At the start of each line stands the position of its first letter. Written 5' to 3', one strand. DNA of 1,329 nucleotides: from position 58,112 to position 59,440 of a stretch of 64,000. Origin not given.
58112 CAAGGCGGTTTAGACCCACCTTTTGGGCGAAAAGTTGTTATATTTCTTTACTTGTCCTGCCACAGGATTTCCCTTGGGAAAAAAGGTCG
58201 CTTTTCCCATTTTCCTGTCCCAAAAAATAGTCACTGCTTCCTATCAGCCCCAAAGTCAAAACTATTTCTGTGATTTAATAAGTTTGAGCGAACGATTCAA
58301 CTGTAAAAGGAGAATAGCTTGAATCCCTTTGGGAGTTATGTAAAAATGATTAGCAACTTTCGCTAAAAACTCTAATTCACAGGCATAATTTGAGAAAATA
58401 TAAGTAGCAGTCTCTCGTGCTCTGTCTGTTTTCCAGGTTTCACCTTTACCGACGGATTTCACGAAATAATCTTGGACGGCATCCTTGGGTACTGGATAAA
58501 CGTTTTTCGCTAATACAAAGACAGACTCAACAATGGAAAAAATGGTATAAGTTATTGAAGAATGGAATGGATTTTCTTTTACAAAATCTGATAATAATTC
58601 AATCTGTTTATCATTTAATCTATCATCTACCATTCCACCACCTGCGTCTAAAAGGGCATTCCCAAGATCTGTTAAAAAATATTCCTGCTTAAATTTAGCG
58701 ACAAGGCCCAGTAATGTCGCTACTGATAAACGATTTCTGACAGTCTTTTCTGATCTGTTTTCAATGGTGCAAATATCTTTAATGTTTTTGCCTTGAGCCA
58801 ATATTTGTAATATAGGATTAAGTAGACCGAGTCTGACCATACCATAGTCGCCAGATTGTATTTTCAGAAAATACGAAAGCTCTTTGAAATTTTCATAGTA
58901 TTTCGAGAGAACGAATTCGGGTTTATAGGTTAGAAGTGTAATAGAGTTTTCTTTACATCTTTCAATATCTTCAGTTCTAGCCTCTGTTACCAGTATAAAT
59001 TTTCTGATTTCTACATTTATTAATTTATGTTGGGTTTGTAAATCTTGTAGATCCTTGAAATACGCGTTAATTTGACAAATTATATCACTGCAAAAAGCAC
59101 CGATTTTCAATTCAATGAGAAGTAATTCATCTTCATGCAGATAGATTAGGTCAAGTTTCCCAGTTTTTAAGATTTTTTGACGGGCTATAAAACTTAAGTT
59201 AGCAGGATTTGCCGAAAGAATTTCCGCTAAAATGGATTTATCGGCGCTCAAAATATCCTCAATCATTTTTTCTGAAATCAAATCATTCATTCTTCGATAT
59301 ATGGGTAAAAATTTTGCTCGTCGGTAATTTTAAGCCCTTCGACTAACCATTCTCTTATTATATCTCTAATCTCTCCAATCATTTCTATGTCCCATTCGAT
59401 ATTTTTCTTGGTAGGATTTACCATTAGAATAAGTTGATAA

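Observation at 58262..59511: AT-rich two-gene insert encoding a PD-(D/E)xK nuclease-like protein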

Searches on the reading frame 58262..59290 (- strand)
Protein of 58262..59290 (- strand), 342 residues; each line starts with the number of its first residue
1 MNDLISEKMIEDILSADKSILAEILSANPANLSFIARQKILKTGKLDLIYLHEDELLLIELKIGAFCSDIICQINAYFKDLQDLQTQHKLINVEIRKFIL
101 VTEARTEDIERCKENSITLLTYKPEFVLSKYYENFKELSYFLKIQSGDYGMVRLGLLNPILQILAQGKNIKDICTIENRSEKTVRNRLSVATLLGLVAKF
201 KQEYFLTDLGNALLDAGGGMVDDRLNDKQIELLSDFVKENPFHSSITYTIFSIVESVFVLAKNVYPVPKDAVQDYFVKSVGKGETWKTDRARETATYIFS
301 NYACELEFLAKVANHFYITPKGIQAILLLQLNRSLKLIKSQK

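Call 4: search_protein_families(library=pfam, proteins=[window:58262-59290:-], max_evalue=1)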
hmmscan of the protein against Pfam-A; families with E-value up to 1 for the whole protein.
window:58262-59290:- (342 aa): 5 families
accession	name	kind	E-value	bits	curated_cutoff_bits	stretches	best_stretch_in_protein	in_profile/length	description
PF14947.12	HTH_45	-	0.0047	17.3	25.5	1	160-215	11-67/77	Winged helix-turn-helix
PF06250.17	YhcG_C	-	0.0081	16.4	32.5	1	21-88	32-105/157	YhcG PDDEXK nuclease domain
PF08281.18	Sigma70_r4_2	-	0.083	13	25.7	1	166-189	25-48/54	Sigma-70, region 4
PF10894.13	DUF2689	-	0.099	12.9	25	1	262-280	7-25/57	Protein of unknown function (DUF2689)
PF13384.12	HTH_23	-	0.1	12.9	24.6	1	160-187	10-37/50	Homeodomain-like domain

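Call 5: search_protein_families(library=padloc, proteins=[window:58262-59290:-], max_evalue=1)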
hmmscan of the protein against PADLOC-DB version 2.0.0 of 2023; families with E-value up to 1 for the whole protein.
window:58262-59290:- (342 aa): 7 families
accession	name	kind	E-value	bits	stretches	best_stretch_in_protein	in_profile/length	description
PDLC01850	CARF3--CARF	-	0.00026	18.9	1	161-214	151-208/209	-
PDLC04813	PDC-S02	-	0.00093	17.1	1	30-85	45-106/175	-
PDLC01044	Csa3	-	0.0019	16.1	1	164-213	146-193/194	Type I-A associated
PDLC04822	PDC-S02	-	0.0041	14.8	1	32-110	211-293/294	-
PDLC01879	CARF3--CARF_TM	-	0.0044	14.7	1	160-214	161-217/222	-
PDLC04807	PDC-S02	-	0.0055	13.9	1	31-88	223-286/351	-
PDLC04803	PDC-S02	-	0.0059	14.3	1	33-86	144-203/269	-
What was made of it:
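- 58673..58831 (-): first winged helix-turn-helix (residues 154-206). Sub-threshold HTH_45 and Csa3 C-terminal hits (calls 4, 5).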

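Call 6: search_protein_families(library=ncbifam, proteins=[window:58262-59290:-], max_evalue=1)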
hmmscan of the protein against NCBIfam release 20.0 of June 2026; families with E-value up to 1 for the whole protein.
window:58262-59290:- (342 aa): 2 families
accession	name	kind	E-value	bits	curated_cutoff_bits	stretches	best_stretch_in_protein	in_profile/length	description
NF053610.1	Sso10a_fam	subfamily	0.011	15.7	60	1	160-214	10-64/64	Sso10a family chromatin protein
NF009150.0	PRK12497.1-3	equivalog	0.099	12.7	81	1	30-62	23-55/118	YraN family protein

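Call 7: search_protein_families(library=phrogs, proteins=[window:58262-59290:-], max_evalue=1)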
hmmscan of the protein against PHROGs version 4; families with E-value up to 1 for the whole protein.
window:58262-59290:- (342 aa): 0 families

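Call 8: find_homologous_proteins(query=window:58262-59290:-)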
Query window:58262-59290:- (342 aa): 332 proteins with E <= 0.001 among 3171 candidates; the best 120 are listed.
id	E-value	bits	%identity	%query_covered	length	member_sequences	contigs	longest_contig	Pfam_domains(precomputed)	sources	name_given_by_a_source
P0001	3.2e-218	741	100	100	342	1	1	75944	-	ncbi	-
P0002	1.3e-173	594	78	100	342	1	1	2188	-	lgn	-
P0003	3.5e-168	577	76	100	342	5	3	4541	-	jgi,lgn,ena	jgi:hypothetical protein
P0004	8.3e-167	572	74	100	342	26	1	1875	-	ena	-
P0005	3.4e-166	570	77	100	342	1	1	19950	-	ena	-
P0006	1.2e-163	562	76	99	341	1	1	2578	-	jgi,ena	-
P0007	1.3e-162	558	74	100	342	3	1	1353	-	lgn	-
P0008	1.9e-161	554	74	100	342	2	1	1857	-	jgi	-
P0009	2.2e-161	554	73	100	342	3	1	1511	-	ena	-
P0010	1.2e-160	552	74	100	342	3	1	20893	-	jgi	jgi:hypothetical protein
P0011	1.3e-160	552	73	100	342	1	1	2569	-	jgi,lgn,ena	-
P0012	1.2e-159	549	72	100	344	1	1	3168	-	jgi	jgi:hypothetical protein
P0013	2.4e-159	548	72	100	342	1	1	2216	-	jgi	jgi:hypothetical protein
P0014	4.0e-158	543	72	100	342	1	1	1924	-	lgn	-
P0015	3.3e-156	537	73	100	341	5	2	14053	-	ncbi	-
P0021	1.3e-154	532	72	100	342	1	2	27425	-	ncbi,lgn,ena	-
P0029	2.3e-149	515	68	100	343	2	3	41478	-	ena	-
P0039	4.6e-142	491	67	100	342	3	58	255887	-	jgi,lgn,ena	jgi:hypothetical protein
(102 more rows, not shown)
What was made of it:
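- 58262..59290 (-): 342-aa nuclease plus winged-helix protein (whole gene). 332 homologues of the same length at 60-78% identity (call 8).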

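Call 11: find_encoding_contigs(protein=P0001, flank=10000, max_places=3)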
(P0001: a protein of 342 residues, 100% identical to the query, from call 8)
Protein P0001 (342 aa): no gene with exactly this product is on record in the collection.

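Call 12: find_encoding_contigs(protein=P0039, flank=6000, max_places=6)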
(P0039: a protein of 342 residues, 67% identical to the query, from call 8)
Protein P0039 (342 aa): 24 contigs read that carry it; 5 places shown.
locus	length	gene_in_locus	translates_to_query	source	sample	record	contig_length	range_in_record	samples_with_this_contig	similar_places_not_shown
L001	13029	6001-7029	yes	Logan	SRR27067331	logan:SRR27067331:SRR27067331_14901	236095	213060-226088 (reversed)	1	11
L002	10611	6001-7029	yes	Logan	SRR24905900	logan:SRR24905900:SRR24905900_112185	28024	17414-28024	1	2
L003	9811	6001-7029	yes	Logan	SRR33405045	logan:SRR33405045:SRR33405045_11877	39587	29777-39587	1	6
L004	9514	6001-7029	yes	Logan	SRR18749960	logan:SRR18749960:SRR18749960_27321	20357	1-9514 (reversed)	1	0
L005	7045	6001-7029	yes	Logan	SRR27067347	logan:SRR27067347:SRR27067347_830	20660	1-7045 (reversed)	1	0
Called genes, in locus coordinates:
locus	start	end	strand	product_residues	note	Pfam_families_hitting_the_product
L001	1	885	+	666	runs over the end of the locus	PF00270:DEAD, PF04851:ResIII (weak), PF06733:DEAD_2 (weak), PF13307:Helicase_C_2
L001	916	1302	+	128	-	PF01242:PTPS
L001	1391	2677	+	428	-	PF07690:MFS_1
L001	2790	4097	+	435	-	PF00817:IMS, PF11799:IMS_C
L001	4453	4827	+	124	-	PF00903:Glyoxalase, PF12681:Glyoxalase_2 (faint)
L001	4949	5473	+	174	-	PF01555:N6_N4_Mtase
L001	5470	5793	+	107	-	PF01555:N6_N4_Mtase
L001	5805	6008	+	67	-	-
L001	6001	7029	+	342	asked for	-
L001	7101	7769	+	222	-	PF15515:MvaI_BcnI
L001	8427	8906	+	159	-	PF00903:Glyoxalase (weak), PF13669:Glyoxalase_4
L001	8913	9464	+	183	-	PF01872:RibD_C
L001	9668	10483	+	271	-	-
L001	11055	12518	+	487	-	PF01370:Epimerase (weak), PF05368:NmrA, PF13460:NAD_binding_10, PF11066:DUF2867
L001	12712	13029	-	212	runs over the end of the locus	PF13495:Phage_int_SAM_4, PF00589:Phage_integrase, PF22823:MrpR_C_cat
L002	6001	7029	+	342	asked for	-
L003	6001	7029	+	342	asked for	-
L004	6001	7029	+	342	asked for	-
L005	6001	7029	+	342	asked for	-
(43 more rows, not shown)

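Call 14: find_related_loci(query=A1, collection=genome_contigs, flank=8000)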
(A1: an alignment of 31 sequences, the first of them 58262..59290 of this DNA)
Query A1 (342 aa) in genome_contigs; peptide patterns used: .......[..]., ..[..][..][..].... (x = any residue, [..] = any of these).
139 stretches matched a pattern; 36 encode a relative of the query (tblastn E <= 1e-3); 35 distinct loci.
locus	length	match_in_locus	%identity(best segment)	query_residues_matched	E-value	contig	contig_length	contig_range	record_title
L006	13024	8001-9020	69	2-341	6e-160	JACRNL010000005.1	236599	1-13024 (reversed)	MAG: Deltaproteobacteria bacterium isolate NC_groundwater_1934_Pr3_S-0.2um_54_5 scaffold_31367, whole genome shotgun seq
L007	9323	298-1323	68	1-342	2e-158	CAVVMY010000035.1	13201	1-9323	MAG: Candidatus Altiarchaeales archaeon isolate MFD04492.bin.2.19 genome assembly, contig: contig_99241, whole genome sh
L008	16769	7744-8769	69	1-342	2e-156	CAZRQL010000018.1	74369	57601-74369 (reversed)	MAG TPA_asm: uncultured Roseobacteraceae bacterium isolate SRP290908_co2_156 genome assembly, contig: NODE_369_length_74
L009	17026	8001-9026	67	1-342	3e-151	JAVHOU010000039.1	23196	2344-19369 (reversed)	MAG: Ignavibacteriaceae bacterium isolate WB02no9_33_13 NODE_1523_length_23196_cov_8.645564, whole genome shotgun sequen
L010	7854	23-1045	65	2-342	5e-149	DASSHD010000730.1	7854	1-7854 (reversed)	MAG TPA_asm: Hanamia sp. isolate SMAG_U1050 k141_749689, whole genome shotgun sequence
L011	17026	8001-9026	63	1-342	8e-148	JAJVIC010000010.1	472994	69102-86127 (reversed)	MAG: Bacteroidia bacterium isolate Bin_39 c_000000000052, whole genome shotgun sequence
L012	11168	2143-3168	64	1-342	2e-147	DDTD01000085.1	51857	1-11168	MAG TPA_asm: Ignavibacteria bacterium UBA2373 UBA2373_contig_1350, whole genome shotgun sequence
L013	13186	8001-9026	64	1-342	2e-146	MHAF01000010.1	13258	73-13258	MAG: Ignavibacteria bacterium RBG_16_34_14 RBG_16_scaffold_12075, whole genome shotgun sequence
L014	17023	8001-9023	61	1-341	2e-145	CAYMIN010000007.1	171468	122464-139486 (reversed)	MAG TPA_asm: uncultured Armatimonadia bacterium isolate binchicken_co334_45 genome assembly, contig: NODE_64_length_1714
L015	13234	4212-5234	64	1-341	7e-145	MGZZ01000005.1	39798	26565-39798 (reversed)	MAG: Ignavibacteria bacterium GWC2_36_12 gwc2_scaffold_1054, whole genome shotgun sequence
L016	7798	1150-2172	64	1-341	7e-143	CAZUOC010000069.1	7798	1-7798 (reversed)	MAG TPA_asm: uncultured Ignavibacteriaceae bacterium isolate binchicken_co129_693 genome assembly, contig: NODE_31006_le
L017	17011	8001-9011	64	5-342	8e-141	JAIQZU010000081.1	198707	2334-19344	MAG: Candidatus Scalindua sp. isolate OFTM1 OFTM1_80, whole genome shotgun sequence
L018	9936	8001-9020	63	1-340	1e-138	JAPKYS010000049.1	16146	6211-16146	MAG: bacterium isolate LacPavin_0920_SED3_MAG_51_16 LacPavin_0920_SED3_scaffold_2651941, whole genome shotgun sequence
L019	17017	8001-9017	62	3-342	1e-137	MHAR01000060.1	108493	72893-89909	MAG: Ignavibacteria bacterium RIFOXYB12_FULL_35_14 rifoxyb3_full_scaffold_40, whole genome shotgun sequence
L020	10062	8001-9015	66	5-342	3e-137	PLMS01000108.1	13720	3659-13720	MAG: Ignavibacteriae bacterium isolate fen_1299 73.20120800_E2X.46_contig_8585, whole genome shotgun sequence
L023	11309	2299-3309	61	5-342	7e-133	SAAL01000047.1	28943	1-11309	MAG: Bacteroidia bacterium isolate INTA.CYC.034 contig-100_1221, whole genome shotgun sequence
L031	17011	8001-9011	67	5-342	1e-137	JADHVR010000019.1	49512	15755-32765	MAG: Bacteroidales bacterium isolate BS750m-G6 BS-750m-C521, whole genome shotgun sequence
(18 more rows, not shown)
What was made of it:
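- More than 12 phyla including archaea (calls 8, 14).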

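Call 20: predict_structure(alignment_id=A1)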
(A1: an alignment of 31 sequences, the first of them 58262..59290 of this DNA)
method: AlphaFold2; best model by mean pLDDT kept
length: 342 residues; sequences in the alignment: 31
mean_pLDDT: 80.8   pTM: 0.66
mean pLDDT of the five models: 80.8, 80.2, 79.2, 76.5, 75.4
residues with pLDDT >= 90: 82; 70-90: 204; 50-70: 39; < 50: 17
segments of 3 or more residues with pLDDT < 50: 139-150
pLDDT, mean of each block of 10 residues (from residue 1): 70 81 85 83 91 90 91 95 89 93 93 94 88 60 38 75 87 88 83 81 83 82 80 87 71 83 85 71 57 76 90 89 82 61 43
secondary structure, 60 per line:
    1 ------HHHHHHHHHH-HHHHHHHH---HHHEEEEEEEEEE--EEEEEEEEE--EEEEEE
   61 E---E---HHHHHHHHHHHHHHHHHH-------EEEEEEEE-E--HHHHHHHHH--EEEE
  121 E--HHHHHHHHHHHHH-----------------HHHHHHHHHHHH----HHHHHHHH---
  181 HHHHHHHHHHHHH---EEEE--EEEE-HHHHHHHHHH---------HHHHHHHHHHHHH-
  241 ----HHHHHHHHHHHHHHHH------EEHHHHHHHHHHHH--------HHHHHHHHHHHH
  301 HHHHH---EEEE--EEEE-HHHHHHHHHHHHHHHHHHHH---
elements in order: H7-16 H18-25 E32-41 E44-52 E55-61 H69-86 E94-101 H106-114 E117-121 H124-136 H154-165 H170-177 H181-193 E197-200 E203-206 H208-217 H227-239 H245-260 H269-280 H289-305 E309-312 E315-318 H320-339
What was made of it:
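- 58262..59290 (-): AF2 model with pLDDT 80.8 (call 20).
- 58673..58831 (-): H-H-H-beta-hairpin in the model (call 20).
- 58274..58486 (-): second winged-helix-like module and long C-terminal helix (residues 269-339), the most conserved part of the protein. Secondary structure (call 20).
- On NucS/EndoMS family proper (PF01939 plus the NucS N-terminal domain): The nuclease is N-terminal and is followed by wHTH modules (call 20).
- It lacks the NucS N-terminal domain and has the reversed domain order (call 20).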

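Call 29: find_encoding_contigs(protein=P0005, flank=5000, max_places=2)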
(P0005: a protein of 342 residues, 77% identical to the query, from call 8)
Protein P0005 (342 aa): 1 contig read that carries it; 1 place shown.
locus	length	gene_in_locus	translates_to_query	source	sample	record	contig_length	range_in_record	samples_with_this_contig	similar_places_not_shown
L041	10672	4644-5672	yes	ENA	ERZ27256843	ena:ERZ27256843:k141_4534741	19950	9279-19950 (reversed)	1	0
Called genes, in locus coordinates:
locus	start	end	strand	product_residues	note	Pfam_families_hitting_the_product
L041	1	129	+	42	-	?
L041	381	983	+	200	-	-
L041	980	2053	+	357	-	PF04055:Radical_SAM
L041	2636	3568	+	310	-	PF00005:ABC_tran, PF13304:AAA_21, PF13732:DrrA1-3_C (weak)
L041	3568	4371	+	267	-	PF01061:ABC2_membrane, PF12698:ABC2_membrane_3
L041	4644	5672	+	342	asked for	-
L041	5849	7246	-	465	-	PF02310:B12-binding, PF04055:Radical_SAM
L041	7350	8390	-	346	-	PF04055:Radical_SAM, PF13186:SPASM (weak)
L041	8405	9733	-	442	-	PF04055:Radical_SAM, PF13353:Fer4_12 (weak)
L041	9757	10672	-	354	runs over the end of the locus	PF04055:Radical_SAM, PF13186:SPASM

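Call 30: find_encoding_contigs(protein=P0010, flank=5000, max_places=2)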
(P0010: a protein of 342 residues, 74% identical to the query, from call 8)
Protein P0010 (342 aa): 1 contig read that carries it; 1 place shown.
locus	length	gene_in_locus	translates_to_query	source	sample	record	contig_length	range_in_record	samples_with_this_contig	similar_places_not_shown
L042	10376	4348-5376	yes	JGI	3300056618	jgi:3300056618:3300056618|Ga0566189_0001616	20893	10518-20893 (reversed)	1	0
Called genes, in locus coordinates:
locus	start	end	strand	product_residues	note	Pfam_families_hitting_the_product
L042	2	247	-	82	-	?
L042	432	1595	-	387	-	PF00438:S-AdoMet_synt_N, PF02772:S-AdoMet_synt_M, PF02773:S-AdoMet_synt_C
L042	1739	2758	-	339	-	PF00483:NTP_transferase, PF12804:NTP_transf_3, PF24894:Hexapep_GlmU (faint), PF25087:GMPPB_C (weak)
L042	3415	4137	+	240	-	PF01555:N6_N4_Mtase, PF01170:UPF0020 (faint)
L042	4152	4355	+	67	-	-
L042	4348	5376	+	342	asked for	-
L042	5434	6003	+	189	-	PF15515:MvaI_BcnI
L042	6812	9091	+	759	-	PF08126:Propeptide_C25, PF01364:Peptidase_C25, PF00404:Dockerin_1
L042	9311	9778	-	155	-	PF04892:VanZ-LLP1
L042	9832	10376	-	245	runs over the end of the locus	PF03613:EIID-AGA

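Call 31: find_encoding_contigs(protein=P0021, flank=5000, max_places=2)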
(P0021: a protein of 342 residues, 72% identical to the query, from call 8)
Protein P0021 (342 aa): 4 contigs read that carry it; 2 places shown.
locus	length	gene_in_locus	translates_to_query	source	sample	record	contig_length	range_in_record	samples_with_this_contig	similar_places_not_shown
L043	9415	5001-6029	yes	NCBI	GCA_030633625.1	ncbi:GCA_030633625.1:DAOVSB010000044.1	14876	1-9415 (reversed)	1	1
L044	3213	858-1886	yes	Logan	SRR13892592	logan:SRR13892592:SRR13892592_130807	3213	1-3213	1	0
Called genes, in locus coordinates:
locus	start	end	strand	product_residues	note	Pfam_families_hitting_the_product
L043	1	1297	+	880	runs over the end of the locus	PF01411:tRNA-synt_2c, PF07973:tRNA_SAD, PF02272:DHHA1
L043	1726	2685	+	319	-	PF22558:REase-ARP (weak)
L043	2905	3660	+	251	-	PF01884:PcrB, PF00977:His_biosynth (weak)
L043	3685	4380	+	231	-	PF13580:SIS_2, PF01380:SIS (weak)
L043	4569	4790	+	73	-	-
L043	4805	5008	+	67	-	-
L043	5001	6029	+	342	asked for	-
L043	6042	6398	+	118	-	PF15515:MvaI_BcnI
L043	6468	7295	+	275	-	PF01048:PNP_UDP_1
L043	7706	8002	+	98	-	PF16842:RRM_occluded (weak), PF00076:RRM_1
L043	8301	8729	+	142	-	PF00254:FKBP_C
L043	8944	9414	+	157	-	?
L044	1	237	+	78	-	?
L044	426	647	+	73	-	-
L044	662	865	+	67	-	-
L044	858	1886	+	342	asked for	-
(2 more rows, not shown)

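Call 32: find_encoding_contigs(protein=P0029, flank=5000, max_places=2)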
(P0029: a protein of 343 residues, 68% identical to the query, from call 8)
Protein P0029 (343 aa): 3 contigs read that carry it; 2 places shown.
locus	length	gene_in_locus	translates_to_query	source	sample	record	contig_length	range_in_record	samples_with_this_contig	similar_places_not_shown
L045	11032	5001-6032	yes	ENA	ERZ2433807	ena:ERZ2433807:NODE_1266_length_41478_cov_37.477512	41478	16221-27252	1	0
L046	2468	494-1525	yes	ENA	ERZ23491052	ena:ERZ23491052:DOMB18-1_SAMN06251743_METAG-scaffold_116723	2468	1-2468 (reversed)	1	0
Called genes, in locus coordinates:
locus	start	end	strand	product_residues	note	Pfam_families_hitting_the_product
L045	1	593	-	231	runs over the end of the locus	PF01209:Ubie_methyltran, PF13489:Methyltransf_23, PF01135:PCMT, PF13649:Methyltransf_25, PF13847:Methyltransf_31, PF08241:Methyltransf_11, PF08242:Methyltransf_12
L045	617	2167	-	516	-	PF00890:FAD_binding_2 (faint), PF01266:DAO (faint), PF01593:Amino_oxidase, PF07992:Pyr_redox_2 (faint), PF13450:NAD_binding_8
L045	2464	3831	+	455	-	PF18073:Zn_ribbon_LapB, PF06745:ATPase, PF13481:AAA_25, PF23442:DUF7125 (faint), PF03796:DnaB_C, PF13541:ChlI, PF05362:Lon_C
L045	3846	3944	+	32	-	-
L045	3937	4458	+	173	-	-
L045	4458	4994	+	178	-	PF01555:N6_N4_Mtase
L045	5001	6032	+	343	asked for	-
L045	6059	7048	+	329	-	-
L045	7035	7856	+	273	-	PF13612:DDE_Tnp_1_3, PF01609:DDE_Tnp_1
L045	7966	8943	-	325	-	-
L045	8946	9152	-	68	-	-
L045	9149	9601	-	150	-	-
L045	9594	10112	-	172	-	PF21818:DUF6884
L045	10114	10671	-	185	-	-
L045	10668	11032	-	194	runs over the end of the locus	-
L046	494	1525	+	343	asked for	-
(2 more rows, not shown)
